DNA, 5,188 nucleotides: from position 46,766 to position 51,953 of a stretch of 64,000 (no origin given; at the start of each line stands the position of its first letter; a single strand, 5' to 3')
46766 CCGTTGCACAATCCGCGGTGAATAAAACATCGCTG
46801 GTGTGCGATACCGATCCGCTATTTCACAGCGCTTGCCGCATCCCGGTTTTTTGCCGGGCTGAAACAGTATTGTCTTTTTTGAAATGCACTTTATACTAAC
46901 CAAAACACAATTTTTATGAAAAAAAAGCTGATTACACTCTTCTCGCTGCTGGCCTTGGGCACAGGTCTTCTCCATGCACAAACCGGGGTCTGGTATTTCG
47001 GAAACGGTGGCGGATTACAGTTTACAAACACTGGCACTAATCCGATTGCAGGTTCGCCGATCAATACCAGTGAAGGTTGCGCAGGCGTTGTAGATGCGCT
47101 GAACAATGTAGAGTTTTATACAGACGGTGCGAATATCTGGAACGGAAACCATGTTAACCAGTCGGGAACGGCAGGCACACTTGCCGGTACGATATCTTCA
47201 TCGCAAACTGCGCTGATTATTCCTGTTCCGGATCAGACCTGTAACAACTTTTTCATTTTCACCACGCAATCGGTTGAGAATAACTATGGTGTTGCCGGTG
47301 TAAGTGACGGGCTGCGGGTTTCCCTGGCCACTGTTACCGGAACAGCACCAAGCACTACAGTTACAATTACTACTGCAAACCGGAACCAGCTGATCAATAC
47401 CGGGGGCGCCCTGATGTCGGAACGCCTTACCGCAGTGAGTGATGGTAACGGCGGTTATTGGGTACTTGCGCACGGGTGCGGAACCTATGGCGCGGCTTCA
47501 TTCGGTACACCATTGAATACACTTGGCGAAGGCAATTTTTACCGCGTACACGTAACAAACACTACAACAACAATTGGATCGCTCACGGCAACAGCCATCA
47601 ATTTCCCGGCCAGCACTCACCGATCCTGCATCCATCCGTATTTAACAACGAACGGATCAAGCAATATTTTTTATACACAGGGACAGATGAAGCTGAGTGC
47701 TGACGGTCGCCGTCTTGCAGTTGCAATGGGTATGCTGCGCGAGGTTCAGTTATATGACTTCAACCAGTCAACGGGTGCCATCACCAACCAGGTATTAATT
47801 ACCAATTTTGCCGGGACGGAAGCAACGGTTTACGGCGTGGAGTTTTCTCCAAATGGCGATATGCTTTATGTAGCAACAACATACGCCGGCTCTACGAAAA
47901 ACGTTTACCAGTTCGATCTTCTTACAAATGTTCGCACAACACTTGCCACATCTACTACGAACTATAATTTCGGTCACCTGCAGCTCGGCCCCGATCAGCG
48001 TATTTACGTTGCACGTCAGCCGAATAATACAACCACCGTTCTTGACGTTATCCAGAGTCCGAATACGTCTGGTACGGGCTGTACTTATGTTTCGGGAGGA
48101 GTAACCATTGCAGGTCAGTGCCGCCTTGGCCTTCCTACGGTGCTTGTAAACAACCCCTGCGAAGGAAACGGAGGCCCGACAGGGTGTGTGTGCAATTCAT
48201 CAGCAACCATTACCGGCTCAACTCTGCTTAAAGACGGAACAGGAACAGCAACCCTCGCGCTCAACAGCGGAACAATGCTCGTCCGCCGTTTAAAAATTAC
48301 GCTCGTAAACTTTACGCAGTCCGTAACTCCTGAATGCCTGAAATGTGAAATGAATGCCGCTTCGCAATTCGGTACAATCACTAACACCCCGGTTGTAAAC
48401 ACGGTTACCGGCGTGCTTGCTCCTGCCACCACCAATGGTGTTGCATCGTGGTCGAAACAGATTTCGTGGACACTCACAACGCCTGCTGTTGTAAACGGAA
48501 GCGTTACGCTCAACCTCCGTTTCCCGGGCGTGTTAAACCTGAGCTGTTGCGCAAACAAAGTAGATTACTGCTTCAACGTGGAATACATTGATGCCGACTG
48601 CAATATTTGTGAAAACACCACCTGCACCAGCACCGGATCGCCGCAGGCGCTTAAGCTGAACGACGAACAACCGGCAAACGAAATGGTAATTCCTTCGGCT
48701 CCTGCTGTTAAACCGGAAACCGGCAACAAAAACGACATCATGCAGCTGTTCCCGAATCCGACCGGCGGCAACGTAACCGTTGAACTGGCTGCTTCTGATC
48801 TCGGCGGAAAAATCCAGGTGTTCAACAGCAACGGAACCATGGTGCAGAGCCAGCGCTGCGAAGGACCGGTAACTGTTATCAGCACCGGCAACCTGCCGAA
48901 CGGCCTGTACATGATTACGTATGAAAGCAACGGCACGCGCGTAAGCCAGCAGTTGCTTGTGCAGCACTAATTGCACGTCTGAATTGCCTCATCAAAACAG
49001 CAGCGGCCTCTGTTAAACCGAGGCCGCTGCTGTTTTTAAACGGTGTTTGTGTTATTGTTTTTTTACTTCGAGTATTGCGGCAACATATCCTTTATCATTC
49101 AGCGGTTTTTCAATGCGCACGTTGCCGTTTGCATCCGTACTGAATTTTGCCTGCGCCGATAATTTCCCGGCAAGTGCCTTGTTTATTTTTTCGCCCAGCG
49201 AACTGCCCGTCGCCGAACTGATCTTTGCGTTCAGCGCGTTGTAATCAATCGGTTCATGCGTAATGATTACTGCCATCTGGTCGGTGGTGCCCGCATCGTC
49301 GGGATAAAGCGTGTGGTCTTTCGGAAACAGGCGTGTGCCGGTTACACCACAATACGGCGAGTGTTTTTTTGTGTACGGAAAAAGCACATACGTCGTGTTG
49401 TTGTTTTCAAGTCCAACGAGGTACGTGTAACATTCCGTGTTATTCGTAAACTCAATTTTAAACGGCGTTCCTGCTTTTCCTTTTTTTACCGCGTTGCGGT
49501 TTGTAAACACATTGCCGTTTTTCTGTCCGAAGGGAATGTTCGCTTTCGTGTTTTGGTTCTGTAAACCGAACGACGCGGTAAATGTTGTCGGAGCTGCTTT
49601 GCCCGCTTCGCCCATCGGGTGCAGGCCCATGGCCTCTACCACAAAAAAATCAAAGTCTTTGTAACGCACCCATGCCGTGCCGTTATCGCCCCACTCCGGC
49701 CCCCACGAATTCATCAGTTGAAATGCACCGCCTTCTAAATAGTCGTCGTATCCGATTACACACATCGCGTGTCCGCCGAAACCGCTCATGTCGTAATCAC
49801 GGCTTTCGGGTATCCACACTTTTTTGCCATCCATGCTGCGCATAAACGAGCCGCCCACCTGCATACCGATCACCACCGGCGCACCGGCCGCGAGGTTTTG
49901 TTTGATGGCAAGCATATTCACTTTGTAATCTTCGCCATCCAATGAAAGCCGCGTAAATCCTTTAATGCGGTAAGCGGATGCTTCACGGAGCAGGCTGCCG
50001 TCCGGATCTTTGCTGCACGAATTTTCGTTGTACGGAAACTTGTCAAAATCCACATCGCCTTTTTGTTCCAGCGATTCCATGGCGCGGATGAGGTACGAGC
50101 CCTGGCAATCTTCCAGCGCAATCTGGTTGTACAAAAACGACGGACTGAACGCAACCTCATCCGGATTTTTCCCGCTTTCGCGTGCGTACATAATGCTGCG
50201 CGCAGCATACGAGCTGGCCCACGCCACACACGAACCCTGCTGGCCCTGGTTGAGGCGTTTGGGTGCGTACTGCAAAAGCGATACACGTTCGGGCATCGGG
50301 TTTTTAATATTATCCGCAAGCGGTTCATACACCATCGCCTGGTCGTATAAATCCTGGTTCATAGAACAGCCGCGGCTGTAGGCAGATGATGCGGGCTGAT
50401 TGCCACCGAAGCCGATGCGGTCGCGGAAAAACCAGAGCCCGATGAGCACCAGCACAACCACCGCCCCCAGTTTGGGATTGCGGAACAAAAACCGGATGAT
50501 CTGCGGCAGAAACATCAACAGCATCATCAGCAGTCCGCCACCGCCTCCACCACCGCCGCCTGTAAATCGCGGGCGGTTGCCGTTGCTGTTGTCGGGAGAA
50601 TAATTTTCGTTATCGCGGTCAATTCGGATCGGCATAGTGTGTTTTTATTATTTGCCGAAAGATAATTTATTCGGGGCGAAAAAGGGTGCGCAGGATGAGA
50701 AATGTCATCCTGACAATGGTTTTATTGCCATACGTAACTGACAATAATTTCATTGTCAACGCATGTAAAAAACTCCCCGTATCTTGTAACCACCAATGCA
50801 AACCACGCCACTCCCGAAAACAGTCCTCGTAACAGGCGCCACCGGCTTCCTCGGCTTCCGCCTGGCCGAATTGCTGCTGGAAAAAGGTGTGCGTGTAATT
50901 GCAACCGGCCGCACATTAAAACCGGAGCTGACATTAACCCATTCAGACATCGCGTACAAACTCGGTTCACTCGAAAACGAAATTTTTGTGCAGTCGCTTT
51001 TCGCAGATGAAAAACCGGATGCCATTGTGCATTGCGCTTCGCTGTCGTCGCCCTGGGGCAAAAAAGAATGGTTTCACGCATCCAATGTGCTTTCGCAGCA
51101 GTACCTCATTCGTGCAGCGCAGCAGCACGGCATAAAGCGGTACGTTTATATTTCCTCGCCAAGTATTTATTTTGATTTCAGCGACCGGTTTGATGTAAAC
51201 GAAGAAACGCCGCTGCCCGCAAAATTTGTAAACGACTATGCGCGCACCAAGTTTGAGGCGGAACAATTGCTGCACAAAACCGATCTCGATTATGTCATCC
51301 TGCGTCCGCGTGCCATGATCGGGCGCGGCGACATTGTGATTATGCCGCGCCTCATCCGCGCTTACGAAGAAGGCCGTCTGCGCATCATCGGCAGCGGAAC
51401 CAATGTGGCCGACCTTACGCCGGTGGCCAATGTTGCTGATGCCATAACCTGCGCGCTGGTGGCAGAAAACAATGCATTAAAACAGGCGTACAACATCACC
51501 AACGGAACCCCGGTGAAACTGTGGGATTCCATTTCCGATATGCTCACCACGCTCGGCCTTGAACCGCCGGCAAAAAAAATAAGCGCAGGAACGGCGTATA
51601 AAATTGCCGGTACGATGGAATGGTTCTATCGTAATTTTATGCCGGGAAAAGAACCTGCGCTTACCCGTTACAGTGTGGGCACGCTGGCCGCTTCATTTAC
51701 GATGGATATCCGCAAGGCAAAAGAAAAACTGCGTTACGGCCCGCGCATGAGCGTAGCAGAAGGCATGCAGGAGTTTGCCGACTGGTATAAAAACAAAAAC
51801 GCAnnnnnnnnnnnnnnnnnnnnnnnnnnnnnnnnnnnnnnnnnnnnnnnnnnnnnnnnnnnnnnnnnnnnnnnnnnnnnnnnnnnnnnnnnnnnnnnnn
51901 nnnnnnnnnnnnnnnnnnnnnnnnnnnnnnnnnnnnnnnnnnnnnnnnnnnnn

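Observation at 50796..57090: Compact, translationally coupled six-gene putative biosynthetic operon: SDR epimerase, MBL hydrolase, F390-synthetase-like adenylating enzyme, KAS III, membrane sulfotransferase, Cys-nucleophile alpha/beta hydrolase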

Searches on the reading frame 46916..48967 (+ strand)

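Call 46: search_protein_families(library=pfam, proteins=[window:46916-48967:+], max_evalue=0.0001)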
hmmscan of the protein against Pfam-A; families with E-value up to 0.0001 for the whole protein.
window:46916-48967:+ (684 aa): 1 family
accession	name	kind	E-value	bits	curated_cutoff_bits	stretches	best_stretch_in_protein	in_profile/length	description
PF18962.6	Por_Secre_tail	-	5.6e-10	39.8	27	1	611-681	1-74/75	Secretion system C-terminal sorting domain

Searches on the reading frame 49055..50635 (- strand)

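Call 46: search_protein_families(library=pfam, proteins=[window:49055-50635:-], max_evalue=0.0001)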
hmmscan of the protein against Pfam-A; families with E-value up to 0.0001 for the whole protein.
window:49055-50635:- (527 aa): 2 families
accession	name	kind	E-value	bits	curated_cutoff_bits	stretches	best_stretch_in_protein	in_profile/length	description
PF00112.29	Peptidase_C1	-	7.5e-14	52.8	20.7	1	129-324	19-203/220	Papain family cysteine protease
PF14326.11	DUF4384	-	3.9e-05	24.1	27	1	387-460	3-79/81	Domain of unknown function (DUF4384)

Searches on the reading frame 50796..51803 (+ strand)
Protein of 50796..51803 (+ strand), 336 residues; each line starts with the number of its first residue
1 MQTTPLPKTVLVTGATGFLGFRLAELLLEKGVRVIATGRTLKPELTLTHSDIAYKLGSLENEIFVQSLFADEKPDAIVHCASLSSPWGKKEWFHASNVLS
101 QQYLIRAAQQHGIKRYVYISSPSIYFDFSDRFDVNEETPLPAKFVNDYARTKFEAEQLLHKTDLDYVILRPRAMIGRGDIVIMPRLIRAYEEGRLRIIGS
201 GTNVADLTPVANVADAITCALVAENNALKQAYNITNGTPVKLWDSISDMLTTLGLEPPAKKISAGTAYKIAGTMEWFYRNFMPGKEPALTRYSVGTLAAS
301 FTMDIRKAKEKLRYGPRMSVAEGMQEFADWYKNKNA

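Call 3: search_protein_families(library=pfam, proteins=[window:50796-51803:+], max_evalue=0.01)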
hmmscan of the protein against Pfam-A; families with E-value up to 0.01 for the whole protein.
window:50796-51803:+ (336 aa): 10 families
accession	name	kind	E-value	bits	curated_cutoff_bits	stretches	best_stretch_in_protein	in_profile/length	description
PF01370.27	Epimerase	-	4.1e-34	118.5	20.9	1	10-234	1-239/240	NAD dependent epimerase/dehydratase family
PF01073.25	3Beta_HSD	-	8.5e-24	84.5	22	1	11-259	1-274/280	3-beta hydroxysteroid dehydrogenase/isomerase family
PF13460.12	NAD_binding_10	-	1.3e-17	64.7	27.2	1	14-173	1-145/184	NAD(P)H-binding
PF16363.11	GDP_Man_Dehyd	-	1e-14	55.2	27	1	11-326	1-331/332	GDP-mannose 4,6 dehydratase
PF07993.18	NAD_binding_4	-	2e-13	50.5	20.1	1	72-217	87-258/258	Male sterility protein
PF04321.23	RmlD_sub_bind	-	5.2e-13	49.2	27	1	9-235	2-213/287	RmlD substrate binding domain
PF02719.21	Polysacc_synt_2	-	7.4e-07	29.1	20.2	1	10-121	1-128/293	Polysaccharide biosynthesis protein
PF05368.20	NmrA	-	3.1e-06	27.5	27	1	8-120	3-106/298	NmrA-like family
PF08659.16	KR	-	0.00067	20.1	22.6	0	9-40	2-34/180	KR domain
PF00106.31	adh_short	-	0.0016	18.4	26.6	1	8-42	1-35/195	short chain dehydrogenase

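Call 4: search_protein_families(library=ncbifam, proteins=[window:50796-51803:+], max_evalue=0.01)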
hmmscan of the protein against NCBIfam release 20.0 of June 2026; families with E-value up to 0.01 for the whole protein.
window:50796-51803:+ (336 aa): 39 families (the best 25 are shown)
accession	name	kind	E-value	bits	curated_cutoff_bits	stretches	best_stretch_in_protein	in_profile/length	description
NF042423.1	oxyalk_red_Shew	equivalog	2.3e-55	188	580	1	8-326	9-330/331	2-alkyl-3-oxoalkanoate reductase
NF042422.1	oxyalk_red_OleD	equivalog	5.5e-55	187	580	1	10-330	3-327/329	2-alkyl-3-oxoalkanoate reductase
TIGR03466.1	HpnA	hypoth_equivalog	3.1e-31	108.5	367.65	1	9-334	2-324/327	hopanoid-associated sugar epimerase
NF052578.1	StrlDmthSdmBMthl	equivalog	6.1e-19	68.9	600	1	9-334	2-325/328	sterol demethylase protein SdmB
TIGR01746.1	Thioester-redct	subfamily_domain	1.8e-17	63.6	213.35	2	71-242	86-270/371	thioester reductase domain-containing protein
TIGR01179.1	galE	equivalog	3.9e-17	62.1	262.3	1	10-170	2-172/332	UDP-glucose 4-epimerase GalE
TIGR01181.1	dTDP_gluc_dehyt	equivalog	5.6e-15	55.2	365.1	1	10-334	2-314/321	dTDP-glucose 4,6-dehydratase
NF005539.0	PRK07201.1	equivalog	3.2e-12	46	549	1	10-252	3-265/657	SDR family oxidoreductase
NF058621.1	DiazavRedAvaA7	equivalog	3.5e-12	46.6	400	1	10-286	3-280/304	3-diazoavenalumate denitrifying reductase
TIGR02197.1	heptose_epim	equivalog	5e-10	39.1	274.6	1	10-161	1-151/316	ADP-glyceromanno-heptose 6-epimerase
TIGR04180.1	EDH_00030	hypoth_equivalog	6.7e-10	38.5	475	1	10-250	1-253/297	NAD-dependent 4,6-dehydratase LegB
TIGR01777.1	yfcH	hypoth_equivalog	9.7e-10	38.5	207.35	1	10-242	1-230/292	TIGR01777 family oxidoreductase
TIGR01214.1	rmlD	equivalog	1.5e-09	37.3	224.05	1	9-179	1-155/285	dTDP-4-dehydrorhamnose reductase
NF050030.1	thlkprotThyD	equivalog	4.8e-09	35.8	400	1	10-246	3-243/305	thylakoid membrane protein ThyD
TIGR02622.1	CDP_4_6_dhtase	equivalog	1.5e-08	34.1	278.45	1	8-125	5-133/352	CDP-glucose 4,6-dehydratase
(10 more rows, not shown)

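Call 25: search_solved_structures(query=window:50796-51803:+, max_evalue=0.001)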
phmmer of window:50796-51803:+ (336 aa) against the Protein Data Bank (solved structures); distinct sequences matched with E-value up to 0.001: 76 (the best 60 are shown).
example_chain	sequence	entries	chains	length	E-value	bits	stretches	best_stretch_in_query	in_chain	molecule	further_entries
3wj7_A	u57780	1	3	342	6.9e-20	74.9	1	8-332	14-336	Putative oxidoreductase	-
6jkg_A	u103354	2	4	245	9.7e-16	61.3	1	9-216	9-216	Sterol-4-alpha-carboxylate 3-dehydrogenase, decarboxylating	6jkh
6kv9_A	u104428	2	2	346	4.9e-15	59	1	9-258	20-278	MoeE5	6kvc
2q1w_A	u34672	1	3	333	5.3e-15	58.9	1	8-250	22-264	Putative nucleotide sugar epimerase/ dehydratase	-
6zl6_A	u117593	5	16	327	9e-14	54.8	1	10-248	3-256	Epimerase domain-containing protein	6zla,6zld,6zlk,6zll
4zrm_A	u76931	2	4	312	1.5e-13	54.2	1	9-257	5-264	UDP-glucose 4-epimerase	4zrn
6zlj_A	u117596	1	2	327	3.1e-13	53.1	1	10-248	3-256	Epimerase domain-containing protein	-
5u4q_A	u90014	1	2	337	1.6e-12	50.8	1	10-258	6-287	dTDP-glucose 4,6-dehydratase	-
4u7w_A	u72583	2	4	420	1.1e-11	48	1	40-241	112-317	MxaA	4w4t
8w3u_A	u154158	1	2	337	1.1e-10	44.7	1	9-158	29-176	dTDP-glucose 4,6-dehydratase related protein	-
9ar1_A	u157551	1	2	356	1.3e-10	44.5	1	9-158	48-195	dTDP-glucose 4,6-dehydratase related protein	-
6k0i_A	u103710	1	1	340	2.9e-09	40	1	9-161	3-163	UDP-glucose 4-epimerase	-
6k0g_A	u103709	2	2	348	3.1e-09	39.9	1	9-161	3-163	UDP-glucose 4-epimerase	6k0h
4lw8_A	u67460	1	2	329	4.8e-09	39.3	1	8-217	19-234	Putative epimerase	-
8wop_A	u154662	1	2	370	9.1e-09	38.4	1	6-170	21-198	UDP-glucose 4-epimerase 2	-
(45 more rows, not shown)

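Call 92: search_protein_families(library=padloc, proteins=[window:50796-51803:+], max_evalue=0.001)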
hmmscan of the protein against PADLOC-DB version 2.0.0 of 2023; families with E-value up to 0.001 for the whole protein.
window:50796-51803:+ (336 aa): 0 families
